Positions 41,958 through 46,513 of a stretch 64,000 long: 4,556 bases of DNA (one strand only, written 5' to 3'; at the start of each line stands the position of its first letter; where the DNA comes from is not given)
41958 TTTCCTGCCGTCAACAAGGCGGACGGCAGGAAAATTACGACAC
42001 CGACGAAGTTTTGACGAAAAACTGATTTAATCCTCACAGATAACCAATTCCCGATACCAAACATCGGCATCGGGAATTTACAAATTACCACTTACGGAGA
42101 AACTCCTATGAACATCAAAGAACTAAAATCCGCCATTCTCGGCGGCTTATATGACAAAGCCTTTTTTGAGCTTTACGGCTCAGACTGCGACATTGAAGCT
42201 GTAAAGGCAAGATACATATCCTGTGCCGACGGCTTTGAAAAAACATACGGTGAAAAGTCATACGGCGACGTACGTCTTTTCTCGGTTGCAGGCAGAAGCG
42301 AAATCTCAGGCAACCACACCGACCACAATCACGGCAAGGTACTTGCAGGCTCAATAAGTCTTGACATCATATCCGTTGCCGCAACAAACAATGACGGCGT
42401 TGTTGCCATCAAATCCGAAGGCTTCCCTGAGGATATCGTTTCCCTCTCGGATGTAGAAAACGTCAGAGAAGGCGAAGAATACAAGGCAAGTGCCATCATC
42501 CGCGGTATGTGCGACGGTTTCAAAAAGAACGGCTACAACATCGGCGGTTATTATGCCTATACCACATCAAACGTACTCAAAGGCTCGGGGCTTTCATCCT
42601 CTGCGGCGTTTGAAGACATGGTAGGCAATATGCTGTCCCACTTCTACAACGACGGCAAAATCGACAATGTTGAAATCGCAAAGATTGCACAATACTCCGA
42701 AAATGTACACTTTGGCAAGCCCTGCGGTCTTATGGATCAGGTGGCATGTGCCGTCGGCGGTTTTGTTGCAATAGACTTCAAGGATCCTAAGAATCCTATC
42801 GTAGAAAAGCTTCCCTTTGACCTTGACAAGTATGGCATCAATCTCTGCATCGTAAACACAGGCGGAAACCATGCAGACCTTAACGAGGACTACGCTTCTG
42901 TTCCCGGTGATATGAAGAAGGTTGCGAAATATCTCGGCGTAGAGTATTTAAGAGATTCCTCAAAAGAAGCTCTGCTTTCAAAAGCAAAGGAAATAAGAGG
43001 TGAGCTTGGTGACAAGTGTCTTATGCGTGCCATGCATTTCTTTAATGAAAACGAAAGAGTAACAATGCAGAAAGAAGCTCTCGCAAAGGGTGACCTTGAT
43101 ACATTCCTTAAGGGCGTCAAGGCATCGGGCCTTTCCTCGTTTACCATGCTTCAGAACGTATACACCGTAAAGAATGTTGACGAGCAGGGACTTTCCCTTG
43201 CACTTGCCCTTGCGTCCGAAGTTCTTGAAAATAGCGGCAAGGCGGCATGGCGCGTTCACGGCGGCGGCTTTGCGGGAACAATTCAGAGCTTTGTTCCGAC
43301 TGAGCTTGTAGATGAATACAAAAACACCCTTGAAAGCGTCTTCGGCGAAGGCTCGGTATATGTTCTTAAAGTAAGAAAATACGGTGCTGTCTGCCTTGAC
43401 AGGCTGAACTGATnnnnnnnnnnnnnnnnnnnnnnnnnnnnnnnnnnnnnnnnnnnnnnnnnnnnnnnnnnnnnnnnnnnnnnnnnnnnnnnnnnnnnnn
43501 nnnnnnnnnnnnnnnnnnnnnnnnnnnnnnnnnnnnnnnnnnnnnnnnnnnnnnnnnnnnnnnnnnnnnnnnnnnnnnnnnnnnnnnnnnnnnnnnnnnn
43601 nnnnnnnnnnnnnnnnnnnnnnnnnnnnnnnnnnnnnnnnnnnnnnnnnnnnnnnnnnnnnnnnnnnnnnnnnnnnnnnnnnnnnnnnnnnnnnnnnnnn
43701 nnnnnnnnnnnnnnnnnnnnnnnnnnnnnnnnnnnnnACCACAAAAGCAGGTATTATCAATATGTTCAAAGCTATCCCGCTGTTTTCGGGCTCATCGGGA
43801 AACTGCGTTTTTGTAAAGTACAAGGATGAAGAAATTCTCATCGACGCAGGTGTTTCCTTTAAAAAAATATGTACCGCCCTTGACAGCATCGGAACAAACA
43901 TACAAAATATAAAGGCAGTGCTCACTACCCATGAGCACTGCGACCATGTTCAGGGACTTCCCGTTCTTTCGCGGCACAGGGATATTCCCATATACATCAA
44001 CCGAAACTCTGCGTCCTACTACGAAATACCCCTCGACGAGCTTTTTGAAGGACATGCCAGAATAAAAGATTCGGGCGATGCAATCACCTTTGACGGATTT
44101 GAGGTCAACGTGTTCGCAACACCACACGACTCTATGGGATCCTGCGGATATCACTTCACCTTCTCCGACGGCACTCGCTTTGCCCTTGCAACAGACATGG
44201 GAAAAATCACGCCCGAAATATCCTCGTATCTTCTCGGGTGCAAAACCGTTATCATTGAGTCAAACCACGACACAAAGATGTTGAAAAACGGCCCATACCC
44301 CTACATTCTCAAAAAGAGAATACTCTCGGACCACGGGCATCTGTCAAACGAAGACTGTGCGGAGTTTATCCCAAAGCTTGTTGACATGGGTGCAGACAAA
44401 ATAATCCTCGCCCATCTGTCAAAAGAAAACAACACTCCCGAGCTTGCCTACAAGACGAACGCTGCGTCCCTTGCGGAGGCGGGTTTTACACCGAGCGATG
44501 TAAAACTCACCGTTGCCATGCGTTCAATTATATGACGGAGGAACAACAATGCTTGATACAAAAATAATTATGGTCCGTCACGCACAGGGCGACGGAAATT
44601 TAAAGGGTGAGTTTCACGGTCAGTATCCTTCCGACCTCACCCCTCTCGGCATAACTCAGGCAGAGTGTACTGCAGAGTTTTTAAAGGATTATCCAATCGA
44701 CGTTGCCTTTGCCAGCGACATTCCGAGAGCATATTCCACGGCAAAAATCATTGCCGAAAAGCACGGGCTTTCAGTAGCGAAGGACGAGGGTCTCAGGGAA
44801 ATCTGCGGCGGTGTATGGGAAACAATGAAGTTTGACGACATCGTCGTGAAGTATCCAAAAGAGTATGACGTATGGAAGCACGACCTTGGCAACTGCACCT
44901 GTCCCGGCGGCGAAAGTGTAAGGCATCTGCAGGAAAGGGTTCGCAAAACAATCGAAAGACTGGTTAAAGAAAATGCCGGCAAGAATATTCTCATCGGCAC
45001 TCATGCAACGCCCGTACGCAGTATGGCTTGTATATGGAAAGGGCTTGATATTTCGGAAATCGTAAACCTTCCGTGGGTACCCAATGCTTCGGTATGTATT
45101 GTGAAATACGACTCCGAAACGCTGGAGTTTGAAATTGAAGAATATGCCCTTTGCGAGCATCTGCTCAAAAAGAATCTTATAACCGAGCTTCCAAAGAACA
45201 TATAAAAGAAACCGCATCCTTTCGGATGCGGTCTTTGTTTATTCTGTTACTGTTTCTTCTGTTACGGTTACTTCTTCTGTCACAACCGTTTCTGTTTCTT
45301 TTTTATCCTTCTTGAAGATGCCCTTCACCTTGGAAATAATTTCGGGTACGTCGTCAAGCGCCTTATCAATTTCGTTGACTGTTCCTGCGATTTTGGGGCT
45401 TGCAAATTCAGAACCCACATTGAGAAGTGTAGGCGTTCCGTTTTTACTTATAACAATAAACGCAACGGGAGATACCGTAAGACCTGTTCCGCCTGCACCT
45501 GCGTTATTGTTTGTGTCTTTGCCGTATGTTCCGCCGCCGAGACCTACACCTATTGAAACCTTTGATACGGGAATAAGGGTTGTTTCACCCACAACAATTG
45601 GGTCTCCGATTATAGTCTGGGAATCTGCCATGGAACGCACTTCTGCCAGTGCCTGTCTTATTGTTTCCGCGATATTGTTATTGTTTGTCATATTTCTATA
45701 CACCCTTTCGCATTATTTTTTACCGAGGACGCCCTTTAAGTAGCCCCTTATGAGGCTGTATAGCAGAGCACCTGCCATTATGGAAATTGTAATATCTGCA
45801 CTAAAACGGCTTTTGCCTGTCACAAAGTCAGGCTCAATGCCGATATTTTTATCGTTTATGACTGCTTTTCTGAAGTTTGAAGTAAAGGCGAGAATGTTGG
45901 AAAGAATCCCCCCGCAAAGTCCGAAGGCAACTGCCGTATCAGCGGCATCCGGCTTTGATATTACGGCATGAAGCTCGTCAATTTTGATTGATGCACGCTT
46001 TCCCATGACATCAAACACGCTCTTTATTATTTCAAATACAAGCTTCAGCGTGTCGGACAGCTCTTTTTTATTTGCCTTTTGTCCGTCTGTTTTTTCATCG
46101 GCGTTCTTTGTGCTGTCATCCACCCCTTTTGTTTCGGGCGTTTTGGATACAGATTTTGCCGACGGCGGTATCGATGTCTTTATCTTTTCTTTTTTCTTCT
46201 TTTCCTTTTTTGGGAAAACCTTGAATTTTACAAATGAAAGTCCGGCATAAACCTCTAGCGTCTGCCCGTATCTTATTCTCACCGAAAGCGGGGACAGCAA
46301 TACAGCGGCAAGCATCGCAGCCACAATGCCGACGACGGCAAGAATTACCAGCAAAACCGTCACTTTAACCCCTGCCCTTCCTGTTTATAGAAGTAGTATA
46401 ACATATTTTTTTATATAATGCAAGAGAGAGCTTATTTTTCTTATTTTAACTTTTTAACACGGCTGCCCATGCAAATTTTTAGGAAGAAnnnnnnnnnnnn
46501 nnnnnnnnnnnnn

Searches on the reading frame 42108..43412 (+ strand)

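Call 76: search_protein_families(library=pfam, proteins=[window:42108-43412:+], max_evalue=0.00001)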
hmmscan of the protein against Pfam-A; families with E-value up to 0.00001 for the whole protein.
window:42108-43412:+ (434 aa): 2 families
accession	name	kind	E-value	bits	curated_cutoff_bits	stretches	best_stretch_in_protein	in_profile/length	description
PF00288.32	GHMP_kinases_N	-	5.9e-14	52.5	22.3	1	138-218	10-87/87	GHMP kinases N terminal domain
PF10509.15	GalKase_gal_bdg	-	6.9e-13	48.4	23.1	1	42-92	2-48/49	Galactokinase galactose-binding signature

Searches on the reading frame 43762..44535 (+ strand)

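Call 77: search_protein_families(library=pfam, proteins=[window:43762-44535:+], max_evalue=0.00001)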
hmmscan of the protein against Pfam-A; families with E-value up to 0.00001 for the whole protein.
window:43762-44535:+ (257 aa): 2 families
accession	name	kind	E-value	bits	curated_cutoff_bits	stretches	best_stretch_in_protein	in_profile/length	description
PF12706.13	Lactamase_B_2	-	8.3e-21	74.9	27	1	25-218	3-199/200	Beta-lactamase superfamily domain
PF00753.33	Lactamase_B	-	3.3e-17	63.5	22.7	1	12-218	5-196/196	Metallo-beta-lactamase superfamily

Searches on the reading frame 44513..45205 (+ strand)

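Call 77: search_protein_families(library=pfam, proteins=[window:44513-45205:+], max_evalue=0.00001)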
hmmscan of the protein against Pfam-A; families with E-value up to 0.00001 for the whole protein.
window:44513-45205:+ (230 aa): 1 family
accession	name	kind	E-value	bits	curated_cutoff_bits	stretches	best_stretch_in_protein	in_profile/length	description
PF00300.27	His_Phos_1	-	7.6e-53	179.5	21.7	1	18-206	1-188/194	Histidine phosphatase superfamily (branch 1)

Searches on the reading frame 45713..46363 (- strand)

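Call 77: search_protein_families(library=pfam, proteins=[window:45713-46363:-], max_evalue=0.00001)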
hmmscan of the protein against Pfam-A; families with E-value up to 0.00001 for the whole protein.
window:45713-46363:- (216 aa): 1 family
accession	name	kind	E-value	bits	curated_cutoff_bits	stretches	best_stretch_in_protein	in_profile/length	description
PF11167.13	DUF2953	-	1.8e-06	28.4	22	1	138-180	6-46/53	Protein of unknown function (DUF2953)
